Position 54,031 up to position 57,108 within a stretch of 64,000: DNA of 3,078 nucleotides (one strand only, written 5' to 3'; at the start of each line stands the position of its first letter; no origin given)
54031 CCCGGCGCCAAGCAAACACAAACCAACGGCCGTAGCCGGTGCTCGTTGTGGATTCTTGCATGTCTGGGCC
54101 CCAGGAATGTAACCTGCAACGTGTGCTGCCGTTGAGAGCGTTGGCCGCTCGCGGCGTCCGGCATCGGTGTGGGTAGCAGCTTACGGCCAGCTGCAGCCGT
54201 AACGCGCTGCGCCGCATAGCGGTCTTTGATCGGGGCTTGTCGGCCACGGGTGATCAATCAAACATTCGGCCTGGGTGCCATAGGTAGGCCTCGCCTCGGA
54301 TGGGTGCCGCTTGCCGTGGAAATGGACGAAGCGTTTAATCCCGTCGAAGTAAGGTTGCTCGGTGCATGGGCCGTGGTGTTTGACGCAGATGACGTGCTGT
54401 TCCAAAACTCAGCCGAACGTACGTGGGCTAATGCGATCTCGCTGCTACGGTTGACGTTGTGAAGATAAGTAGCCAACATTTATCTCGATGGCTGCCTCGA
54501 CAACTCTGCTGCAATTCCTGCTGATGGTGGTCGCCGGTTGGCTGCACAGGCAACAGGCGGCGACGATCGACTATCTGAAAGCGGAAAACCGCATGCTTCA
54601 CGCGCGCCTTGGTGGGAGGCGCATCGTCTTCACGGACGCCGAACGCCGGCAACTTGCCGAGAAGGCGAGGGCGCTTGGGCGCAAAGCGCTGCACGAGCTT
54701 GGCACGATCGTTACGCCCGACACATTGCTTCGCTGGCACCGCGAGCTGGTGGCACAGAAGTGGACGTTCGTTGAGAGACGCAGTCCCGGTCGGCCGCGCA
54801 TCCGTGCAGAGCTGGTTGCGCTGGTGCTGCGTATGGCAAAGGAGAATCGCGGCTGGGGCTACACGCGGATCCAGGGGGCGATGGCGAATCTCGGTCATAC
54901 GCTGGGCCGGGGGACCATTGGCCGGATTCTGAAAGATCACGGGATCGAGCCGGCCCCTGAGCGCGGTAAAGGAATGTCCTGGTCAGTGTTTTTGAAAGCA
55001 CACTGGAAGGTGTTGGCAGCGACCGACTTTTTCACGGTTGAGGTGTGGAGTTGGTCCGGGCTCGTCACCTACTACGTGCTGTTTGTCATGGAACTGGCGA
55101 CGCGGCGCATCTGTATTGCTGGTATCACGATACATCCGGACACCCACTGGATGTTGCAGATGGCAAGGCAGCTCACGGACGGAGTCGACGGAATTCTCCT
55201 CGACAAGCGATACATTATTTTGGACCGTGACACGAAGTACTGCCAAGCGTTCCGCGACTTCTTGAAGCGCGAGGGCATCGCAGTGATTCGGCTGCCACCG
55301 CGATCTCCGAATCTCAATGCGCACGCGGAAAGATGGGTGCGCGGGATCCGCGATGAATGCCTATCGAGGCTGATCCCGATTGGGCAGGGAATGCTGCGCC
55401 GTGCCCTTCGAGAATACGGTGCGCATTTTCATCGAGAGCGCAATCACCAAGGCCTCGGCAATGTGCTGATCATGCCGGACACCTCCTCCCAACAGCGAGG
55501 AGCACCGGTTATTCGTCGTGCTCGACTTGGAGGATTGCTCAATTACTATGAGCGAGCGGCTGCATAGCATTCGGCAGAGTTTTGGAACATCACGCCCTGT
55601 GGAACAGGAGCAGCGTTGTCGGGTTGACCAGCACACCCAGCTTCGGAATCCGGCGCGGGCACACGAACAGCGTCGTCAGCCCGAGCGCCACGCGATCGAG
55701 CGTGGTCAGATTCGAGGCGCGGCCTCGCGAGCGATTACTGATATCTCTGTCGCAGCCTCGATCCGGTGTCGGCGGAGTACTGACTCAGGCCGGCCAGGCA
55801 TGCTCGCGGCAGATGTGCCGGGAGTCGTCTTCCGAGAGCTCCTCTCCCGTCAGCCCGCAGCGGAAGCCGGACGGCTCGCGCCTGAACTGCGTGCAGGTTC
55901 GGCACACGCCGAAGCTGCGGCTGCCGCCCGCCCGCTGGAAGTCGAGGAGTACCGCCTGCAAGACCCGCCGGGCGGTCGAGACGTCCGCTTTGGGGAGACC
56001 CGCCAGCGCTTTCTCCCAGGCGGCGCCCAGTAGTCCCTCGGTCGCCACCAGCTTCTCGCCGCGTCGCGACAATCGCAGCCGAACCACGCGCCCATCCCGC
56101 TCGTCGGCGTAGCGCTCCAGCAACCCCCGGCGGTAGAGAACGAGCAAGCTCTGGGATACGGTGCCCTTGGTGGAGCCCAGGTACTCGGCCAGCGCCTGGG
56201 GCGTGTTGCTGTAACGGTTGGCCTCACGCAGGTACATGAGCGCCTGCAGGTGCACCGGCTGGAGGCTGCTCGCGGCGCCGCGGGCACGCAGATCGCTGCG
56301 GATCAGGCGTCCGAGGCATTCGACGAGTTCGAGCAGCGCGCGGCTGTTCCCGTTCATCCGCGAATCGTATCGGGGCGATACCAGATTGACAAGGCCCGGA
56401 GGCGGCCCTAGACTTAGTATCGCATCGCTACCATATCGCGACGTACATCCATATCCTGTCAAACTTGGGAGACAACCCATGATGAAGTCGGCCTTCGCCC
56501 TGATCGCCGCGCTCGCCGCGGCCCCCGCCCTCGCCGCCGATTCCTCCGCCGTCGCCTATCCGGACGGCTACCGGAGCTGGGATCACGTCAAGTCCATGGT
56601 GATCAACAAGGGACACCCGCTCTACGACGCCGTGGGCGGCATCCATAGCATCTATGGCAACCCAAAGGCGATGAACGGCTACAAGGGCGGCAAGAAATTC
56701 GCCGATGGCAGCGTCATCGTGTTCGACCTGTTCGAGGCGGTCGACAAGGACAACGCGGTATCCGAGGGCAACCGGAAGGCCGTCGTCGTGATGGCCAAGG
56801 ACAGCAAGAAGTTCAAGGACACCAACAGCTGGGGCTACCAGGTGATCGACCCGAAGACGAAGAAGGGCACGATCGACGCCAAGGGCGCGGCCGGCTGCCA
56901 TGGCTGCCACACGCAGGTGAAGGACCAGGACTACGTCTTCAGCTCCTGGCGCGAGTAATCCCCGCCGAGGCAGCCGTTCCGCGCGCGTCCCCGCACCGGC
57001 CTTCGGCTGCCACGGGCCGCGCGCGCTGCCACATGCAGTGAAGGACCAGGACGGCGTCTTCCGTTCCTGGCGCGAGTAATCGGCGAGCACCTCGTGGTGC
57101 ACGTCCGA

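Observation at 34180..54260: Family of short palindromic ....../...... units separating single-gene, cassette-like cargo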

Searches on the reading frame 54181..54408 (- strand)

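Call 67: search_protein_families(library=pfam, proteins=[window:54181-54408:-], max_evalue=0.01)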
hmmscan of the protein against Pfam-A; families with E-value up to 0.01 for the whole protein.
window:54181-54408:- (75 aa): 1 family
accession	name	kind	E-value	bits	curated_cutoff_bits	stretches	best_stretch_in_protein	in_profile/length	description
PF13495.12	Phage_int_SAM_4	-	0.0025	18.6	27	1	9-39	11-41/85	Phage integrase, N-terminal SAM-like domain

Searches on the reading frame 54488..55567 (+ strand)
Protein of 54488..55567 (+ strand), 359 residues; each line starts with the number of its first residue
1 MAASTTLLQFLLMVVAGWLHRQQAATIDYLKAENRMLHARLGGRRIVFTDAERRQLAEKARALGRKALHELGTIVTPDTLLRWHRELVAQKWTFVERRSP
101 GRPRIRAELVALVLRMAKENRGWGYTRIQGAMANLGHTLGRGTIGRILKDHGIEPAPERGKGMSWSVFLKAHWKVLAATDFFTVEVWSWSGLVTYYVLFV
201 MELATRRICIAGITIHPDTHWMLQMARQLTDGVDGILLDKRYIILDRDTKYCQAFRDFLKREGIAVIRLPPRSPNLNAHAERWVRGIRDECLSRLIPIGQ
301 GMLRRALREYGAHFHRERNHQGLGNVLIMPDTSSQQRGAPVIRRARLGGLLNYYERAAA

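Call 13: search_protein_families(library=pfam, proteins=[window:54488-55567:+], max_evalue=0.01)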
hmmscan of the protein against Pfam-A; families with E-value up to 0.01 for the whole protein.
window:54488-55567:+ (359 aa): 6 families
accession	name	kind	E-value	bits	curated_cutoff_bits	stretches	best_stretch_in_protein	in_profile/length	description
PF13683.12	rve_3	-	4.9e-07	29.8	26.5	1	263-325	2-64/67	Integrase core domain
PF13565.12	HTH_32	-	5.5e-07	30.5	33.7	1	96-148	19-73/73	Homeodomain-like domain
PF00665.32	rve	-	3.9e-06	27.5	32.6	1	178-274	9-102/102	Integrase core domain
PF13358.12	DDE_3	-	0.002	18.4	28.6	1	233-294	79-137/146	DDE superfamily endonuclease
PF01498.24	HTH_Tnp_Tc3_2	-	0.006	17.3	31.5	0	113-154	4-45/72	Transposase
PF11123.14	DNA_Packaging_2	-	0.0082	16.6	27.5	0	247-281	27-59/79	DNA packaging protein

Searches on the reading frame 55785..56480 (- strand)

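Call 13: search_protein_families(library=pfam, proteins=[window:55785-56480:-], max_evalue=0.01)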
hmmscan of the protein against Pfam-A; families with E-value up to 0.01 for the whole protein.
window:55785-56480:- (231 aa): 6 families
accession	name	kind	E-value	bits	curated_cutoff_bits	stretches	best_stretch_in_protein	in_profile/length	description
PF12802.13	MarR_2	-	1.8e-11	44.5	27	1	73-131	3-60/61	MarR family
PF01047.28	MarR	-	2.5e-06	27.7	24.6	1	76-133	4-59/59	MarR family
PF13463.12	HTH_27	-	1.7e-05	25.4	22.2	1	74-141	2-68/68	Winged helix DNA-binding domain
PF13545.12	HTH_Crp_2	-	0.0018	18.6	27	1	93-123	24-55/70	Crp-like helix-turn-helix domain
PF01022.26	HTH_5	-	0.0028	17.9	22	1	77-122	4-46/47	Bacterial regulatory protein, arsR family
PF09339.16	HTH_IclR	-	0.007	16.6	22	0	81-123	9-50/52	IclR helix-turn-helix domain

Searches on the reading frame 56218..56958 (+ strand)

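Call 13: search_protein_families(library=pfam, proteins=[window:56218-56958:+], max_evalue=0.01)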
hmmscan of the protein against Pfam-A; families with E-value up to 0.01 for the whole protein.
window:56218-56958:+ (246 aa): 1 family
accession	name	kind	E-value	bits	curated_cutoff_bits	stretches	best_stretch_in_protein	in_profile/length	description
PF16694.10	Cytochrome_P460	-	4.5e-33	114.7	27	1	115-242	1-125/125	Cytochrome P460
